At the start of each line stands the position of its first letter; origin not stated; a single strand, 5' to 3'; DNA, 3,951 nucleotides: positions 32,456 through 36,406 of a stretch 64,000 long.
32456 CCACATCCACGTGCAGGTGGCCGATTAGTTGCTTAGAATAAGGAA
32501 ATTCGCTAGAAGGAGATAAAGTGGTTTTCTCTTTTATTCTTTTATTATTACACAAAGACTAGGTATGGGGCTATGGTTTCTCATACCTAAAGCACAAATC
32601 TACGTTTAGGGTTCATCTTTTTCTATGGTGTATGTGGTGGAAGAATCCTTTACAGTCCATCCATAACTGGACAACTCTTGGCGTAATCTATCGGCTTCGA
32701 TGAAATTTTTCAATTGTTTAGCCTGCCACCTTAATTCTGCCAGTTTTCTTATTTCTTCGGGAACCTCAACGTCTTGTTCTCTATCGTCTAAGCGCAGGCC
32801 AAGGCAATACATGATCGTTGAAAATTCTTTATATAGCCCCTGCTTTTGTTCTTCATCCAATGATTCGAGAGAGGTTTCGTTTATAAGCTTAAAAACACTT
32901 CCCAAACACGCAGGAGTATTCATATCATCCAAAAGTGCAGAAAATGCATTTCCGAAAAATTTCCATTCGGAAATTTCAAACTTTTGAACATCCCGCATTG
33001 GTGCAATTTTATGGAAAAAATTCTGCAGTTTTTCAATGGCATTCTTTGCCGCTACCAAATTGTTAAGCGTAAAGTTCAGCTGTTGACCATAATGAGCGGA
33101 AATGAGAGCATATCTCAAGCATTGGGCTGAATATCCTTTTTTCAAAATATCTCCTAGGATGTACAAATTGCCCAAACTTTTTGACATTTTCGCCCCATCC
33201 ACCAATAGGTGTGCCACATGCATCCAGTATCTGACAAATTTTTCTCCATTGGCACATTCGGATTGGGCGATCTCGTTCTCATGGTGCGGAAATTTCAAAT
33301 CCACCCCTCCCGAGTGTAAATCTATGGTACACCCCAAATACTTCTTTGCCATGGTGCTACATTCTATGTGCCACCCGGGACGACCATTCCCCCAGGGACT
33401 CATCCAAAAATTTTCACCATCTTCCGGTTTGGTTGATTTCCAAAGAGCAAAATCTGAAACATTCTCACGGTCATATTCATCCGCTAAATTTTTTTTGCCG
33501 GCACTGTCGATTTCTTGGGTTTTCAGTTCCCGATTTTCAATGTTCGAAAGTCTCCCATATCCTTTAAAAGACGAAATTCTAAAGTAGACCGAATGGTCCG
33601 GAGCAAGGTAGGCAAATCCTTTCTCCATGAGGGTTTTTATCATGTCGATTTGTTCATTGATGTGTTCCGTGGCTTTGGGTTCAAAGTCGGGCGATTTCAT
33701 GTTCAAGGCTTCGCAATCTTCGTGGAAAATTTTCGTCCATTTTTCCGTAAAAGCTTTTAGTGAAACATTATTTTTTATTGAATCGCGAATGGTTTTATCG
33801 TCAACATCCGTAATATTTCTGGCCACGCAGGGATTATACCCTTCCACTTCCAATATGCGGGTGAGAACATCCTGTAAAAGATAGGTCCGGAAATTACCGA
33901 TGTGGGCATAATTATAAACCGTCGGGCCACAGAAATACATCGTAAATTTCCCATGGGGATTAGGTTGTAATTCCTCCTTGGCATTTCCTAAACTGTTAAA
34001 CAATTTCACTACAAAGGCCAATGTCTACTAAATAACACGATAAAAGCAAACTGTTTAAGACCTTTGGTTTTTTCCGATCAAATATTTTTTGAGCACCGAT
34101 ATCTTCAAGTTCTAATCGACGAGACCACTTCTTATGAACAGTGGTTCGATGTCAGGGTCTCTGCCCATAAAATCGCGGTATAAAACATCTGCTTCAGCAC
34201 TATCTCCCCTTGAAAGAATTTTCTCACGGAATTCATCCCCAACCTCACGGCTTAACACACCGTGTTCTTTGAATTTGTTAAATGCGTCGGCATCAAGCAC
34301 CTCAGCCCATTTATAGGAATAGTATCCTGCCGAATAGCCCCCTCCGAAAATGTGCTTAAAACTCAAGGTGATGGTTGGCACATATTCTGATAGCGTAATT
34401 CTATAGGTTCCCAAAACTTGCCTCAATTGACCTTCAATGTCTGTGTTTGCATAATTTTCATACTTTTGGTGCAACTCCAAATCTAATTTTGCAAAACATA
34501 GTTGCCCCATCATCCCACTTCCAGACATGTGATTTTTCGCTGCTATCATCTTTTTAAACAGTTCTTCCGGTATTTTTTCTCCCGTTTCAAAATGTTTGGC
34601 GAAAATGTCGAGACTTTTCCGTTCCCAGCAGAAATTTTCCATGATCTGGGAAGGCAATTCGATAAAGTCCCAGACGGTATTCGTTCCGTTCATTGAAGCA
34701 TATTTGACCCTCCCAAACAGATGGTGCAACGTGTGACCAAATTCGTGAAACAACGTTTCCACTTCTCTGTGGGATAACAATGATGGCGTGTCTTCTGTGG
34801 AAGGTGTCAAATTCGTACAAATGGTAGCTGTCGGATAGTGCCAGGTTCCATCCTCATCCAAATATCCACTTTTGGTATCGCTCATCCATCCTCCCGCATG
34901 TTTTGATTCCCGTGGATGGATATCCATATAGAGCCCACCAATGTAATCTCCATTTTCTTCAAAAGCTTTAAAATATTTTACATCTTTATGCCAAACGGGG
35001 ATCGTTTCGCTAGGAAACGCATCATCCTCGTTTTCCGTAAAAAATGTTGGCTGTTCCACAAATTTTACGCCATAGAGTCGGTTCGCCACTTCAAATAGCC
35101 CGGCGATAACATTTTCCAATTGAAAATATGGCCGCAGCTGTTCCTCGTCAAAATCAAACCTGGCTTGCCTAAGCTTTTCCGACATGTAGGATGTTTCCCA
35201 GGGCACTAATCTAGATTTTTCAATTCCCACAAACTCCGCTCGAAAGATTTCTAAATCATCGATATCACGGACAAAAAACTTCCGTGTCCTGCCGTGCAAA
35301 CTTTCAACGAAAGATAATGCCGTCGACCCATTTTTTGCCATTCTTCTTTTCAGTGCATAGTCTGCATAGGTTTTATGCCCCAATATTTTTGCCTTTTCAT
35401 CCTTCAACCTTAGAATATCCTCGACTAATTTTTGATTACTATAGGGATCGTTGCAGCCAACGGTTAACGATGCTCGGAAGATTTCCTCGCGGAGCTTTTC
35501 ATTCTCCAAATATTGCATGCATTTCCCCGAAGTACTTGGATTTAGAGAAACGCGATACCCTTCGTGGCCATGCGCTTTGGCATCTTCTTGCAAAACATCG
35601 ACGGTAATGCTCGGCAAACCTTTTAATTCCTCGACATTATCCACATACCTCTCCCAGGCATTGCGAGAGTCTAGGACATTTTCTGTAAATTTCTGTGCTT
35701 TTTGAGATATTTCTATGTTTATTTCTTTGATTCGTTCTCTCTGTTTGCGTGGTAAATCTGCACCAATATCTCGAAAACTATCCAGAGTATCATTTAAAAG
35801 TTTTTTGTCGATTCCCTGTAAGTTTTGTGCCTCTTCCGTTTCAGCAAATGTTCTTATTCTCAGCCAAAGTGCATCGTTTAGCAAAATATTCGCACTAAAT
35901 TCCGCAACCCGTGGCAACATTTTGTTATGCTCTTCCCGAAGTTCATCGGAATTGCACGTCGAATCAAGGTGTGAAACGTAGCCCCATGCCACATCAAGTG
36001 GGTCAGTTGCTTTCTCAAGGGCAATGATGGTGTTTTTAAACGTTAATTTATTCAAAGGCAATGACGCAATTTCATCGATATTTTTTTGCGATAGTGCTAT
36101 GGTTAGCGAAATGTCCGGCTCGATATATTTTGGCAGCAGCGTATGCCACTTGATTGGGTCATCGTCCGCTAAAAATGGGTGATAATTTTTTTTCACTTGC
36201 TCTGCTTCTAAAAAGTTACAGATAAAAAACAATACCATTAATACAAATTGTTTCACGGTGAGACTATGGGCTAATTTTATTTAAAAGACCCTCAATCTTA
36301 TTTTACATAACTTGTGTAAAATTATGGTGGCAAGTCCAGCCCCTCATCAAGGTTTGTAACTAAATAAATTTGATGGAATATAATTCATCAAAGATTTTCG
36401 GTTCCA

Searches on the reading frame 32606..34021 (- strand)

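Call 11: search_protein_families(library=pfam, proteins=[window:32606-34021:-], max_evalue=0.00001)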
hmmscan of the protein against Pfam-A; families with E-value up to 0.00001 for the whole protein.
window:32606-34021:- (471 aa): 3 families
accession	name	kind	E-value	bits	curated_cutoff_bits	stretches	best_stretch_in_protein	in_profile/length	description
PF01406.26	tRNA-synt_1e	-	1.1e-109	366.9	27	1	20-326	4-300/301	tRNA synthetases class I (C) catalytic domain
PF09334.17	tRNA-synt_1g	-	4.7e-12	45.8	20.1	0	262-337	311-388/391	tRNA synthetases class I (M)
PF00133.28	tRNA-synt_1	-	9.4e-09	34.9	22.7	0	262-317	359-413/414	tRNA synthetases class I (I, L, M and V)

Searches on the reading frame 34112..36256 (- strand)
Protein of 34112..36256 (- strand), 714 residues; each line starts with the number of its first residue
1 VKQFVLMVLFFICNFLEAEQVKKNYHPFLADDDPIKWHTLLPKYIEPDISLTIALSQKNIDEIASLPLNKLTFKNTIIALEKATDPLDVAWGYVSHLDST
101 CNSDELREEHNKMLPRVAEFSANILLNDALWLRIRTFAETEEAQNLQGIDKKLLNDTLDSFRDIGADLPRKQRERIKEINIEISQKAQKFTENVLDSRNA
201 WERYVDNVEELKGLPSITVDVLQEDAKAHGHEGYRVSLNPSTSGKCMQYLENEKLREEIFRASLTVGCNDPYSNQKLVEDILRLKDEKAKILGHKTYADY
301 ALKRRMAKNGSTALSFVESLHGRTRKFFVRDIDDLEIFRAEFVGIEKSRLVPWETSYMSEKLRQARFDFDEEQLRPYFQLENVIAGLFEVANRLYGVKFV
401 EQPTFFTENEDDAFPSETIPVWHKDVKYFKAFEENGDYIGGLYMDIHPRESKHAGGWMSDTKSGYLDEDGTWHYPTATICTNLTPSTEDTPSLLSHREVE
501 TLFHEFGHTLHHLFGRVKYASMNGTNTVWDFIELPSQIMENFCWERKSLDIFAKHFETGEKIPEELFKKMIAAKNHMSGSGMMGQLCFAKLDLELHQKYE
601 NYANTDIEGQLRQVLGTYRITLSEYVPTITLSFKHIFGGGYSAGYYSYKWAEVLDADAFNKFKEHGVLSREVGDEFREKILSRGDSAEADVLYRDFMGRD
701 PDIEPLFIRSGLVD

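Call 11: search_protein_families(library=pfam, proteins=[window:34112-36256:-], max_evalue=0.00001)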
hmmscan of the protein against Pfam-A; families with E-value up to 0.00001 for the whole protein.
window:34112-36256:- (714 aa): 2 families
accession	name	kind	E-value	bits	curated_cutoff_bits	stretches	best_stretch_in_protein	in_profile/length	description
PF01432.26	Peptidase_M3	-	3.8e-126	422.5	27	1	247-706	2-451/457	Peptidase family M3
PF19310.4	TOP_N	-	1.9e-10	41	27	1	71-168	21-118/123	Neurolysin/Thimet oligopeptidase, N-terminal domain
